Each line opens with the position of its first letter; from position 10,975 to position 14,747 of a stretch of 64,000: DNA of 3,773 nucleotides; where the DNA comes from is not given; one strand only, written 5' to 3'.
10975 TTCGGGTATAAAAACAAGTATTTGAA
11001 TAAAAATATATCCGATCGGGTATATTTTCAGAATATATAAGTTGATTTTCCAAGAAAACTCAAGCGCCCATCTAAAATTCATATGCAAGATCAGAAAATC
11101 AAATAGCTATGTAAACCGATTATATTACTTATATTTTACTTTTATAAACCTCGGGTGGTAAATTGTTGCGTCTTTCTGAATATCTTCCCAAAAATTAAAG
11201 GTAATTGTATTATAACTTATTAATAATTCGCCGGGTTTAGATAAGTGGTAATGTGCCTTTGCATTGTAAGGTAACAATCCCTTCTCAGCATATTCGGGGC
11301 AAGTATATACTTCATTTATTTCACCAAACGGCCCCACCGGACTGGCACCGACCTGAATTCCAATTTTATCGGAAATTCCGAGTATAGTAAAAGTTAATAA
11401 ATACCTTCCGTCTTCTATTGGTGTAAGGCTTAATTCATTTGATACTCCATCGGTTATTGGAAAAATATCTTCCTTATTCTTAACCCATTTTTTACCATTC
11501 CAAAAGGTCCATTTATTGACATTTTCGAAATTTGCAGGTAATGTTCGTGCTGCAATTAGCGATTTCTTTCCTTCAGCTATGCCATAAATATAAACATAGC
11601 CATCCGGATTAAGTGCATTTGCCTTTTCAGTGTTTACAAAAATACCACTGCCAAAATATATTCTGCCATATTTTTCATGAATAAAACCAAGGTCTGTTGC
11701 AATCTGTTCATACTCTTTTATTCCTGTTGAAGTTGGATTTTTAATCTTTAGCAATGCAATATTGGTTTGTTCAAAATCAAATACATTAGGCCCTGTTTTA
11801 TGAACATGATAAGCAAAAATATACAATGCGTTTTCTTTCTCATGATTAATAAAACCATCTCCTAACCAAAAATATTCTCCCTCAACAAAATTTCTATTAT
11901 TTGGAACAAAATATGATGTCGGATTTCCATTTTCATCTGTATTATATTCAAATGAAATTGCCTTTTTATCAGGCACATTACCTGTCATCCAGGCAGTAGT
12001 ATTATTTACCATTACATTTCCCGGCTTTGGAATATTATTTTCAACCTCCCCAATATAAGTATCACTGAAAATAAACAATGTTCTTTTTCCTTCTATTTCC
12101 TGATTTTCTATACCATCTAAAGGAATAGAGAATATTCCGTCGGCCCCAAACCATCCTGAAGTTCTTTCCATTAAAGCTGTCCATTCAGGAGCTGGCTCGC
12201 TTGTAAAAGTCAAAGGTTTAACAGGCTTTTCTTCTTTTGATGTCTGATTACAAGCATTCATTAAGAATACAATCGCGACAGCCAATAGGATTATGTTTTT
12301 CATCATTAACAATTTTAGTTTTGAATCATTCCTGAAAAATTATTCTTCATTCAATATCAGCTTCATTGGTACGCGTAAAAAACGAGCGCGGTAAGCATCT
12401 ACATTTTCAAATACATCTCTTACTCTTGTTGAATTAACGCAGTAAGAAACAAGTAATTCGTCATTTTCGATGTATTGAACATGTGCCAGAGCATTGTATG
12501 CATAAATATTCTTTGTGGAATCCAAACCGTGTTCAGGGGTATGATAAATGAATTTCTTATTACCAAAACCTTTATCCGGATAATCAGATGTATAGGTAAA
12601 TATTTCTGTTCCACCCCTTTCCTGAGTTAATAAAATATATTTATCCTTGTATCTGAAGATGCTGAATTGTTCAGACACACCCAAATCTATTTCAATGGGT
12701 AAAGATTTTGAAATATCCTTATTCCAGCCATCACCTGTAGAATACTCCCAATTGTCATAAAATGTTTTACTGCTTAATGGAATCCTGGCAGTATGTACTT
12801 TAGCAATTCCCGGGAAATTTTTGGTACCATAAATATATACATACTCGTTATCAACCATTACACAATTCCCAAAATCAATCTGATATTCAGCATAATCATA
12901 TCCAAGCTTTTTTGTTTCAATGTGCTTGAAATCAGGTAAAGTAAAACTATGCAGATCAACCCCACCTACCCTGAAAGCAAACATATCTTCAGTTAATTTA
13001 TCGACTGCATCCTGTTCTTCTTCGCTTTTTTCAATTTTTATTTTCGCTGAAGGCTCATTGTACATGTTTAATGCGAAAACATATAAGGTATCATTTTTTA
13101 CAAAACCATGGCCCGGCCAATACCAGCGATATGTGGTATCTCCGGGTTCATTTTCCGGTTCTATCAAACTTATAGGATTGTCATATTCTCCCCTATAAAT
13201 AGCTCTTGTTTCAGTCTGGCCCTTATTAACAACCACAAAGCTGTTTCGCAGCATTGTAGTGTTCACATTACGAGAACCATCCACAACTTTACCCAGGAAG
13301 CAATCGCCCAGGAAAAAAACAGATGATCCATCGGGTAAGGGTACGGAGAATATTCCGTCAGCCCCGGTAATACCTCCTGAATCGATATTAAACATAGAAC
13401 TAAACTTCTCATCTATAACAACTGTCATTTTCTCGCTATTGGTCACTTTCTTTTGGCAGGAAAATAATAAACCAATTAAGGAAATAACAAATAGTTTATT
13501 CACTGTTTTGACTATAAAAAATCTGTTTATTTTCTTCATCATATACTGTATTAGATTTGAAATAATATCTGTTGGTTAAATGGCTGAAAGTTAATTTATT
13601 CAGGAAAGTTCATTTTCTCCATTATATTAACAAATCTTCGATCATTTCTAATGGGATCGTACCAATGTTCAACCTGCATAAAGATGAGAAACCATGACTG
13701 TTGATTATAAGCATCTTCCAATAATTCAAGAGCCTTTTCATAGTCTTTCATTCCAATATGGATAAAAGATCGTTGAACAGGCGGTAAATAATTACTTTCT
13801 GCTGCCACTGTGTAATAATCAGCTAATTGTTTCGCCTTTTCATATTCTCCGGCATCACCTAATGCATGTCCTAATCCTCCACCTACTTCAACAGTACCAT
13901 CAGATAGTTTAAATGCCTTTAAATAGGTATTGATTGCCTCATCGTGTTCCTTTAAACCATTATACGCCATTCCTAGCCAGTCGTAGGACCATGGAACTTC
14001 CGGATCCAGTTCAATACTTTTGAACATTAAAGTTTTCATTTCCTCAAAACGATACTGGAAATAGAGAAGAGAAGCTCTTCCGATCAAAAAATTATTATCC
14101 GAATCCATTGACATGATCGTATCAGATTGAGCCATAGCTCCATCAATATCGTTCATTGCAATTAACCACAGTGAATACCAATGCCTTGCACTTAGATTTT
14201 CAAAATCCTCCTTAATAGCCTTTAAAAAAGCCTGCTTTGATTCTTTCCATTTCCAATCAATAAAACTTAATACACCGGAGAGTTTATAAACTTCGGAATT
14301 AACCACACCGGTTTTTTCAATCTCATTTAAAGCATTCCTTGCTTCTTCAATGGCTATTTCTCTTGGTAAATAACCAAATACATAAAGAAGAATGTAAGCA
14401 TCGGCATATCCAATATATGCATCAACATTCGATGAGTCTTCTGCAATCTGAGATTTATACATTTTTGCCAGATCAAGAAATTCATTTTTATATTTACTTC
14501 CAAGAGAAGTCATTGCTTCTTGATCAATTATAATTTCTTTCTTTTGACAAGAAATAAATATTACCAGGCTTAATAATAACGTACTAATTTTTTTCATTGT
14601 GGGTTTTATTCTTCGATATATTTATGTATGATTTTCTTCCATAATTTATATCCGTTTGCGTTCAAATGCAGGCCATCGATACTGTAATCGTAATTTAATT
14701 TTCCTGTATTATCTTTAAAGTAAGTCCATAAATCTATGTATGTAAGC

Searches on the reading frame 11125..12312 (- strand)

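Call 7: search_protein_families(library=pfam, proteins=[window:11125-12312:-], max_evalue=0.01)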
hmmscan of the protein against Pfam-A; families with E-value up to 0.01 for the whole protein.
window:11125-12312:- (395 aa): 1 family
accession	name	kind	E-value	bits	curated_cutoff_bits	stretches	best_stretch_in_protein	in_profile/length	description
PF13810.12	DUF4185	-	9e-13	48.5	39.5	1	229-336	163-271/309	Domain of unknown function (DUF4185)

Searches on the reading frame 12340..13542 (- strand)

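Call 7: search_protein_families(library=pfam, proteins=[window:12340-13542:-], max_evalue=0.01)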
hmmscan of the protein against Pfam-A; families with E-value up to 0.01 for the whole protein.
window:12340-13542:- (400 aa): 1 family
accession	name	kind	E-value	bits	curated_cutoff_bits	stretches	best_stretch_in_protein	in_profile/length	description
PF13810.12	DUF4185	-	7.8e-06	25.8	39.5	1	228-332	167-270/309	Domain of unknown function (DUF4185)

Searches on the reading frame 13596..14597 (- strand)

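Call 7: search_protein_families(library=pfam, proteins=[window:13596-14597:-], max_evalue=0.01)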
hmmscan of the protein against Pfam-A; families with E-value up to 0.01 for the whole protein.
window:13596-14597:- (333 aa): 10 families
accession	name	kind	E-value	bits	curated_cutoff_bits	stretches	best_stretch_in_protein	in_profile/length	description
PF14559.12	TPR_19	-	2.9e-10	40.8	25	0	216-259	5-48/68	Tetratricopeptide repeat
PF13181.12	TPR_8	-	4.1e-07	30.1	25.7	1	204-232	3-31/34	Tetratricopeptide repeat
PF13428.12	TPR_14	-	1.7e-06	28.6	23.5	0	202-237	1-36/44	Tetratricopeptide repeat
PF13424.12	TPR_12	-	2.2e-06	28.2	30.1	0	204-258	5-67/77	Tetratricopeptide repeat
PF07719.23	TPR_2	-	2.7e-06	27.5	27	0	205-232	4-31/34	Tetratricopeptide repeat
PF00515.34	TPR_1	-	8.9e-06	25.8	27.8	0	208-231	7-30/34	Tetratricopeptide repeat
PF13431.12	TPR_17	-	1.2e-05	25.7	24.4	1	193-222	4-33/34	Tetratricopeptide repeat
PF25063.1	ARM_TT21_C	-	0.00092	19.6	35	0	182-239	109-167/209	Tetratricopeptide repeat protein 21 C-terminal ARM domain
PF09388.15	SpoOE-like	-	0.00095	19.5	23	1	82-107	4-30/42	Spo0E like sporulation regulatory protein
PF13374.12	TPR_10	-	0.0047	17.3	27.5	0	279-296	11-28/42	Tetratricopeptide repeat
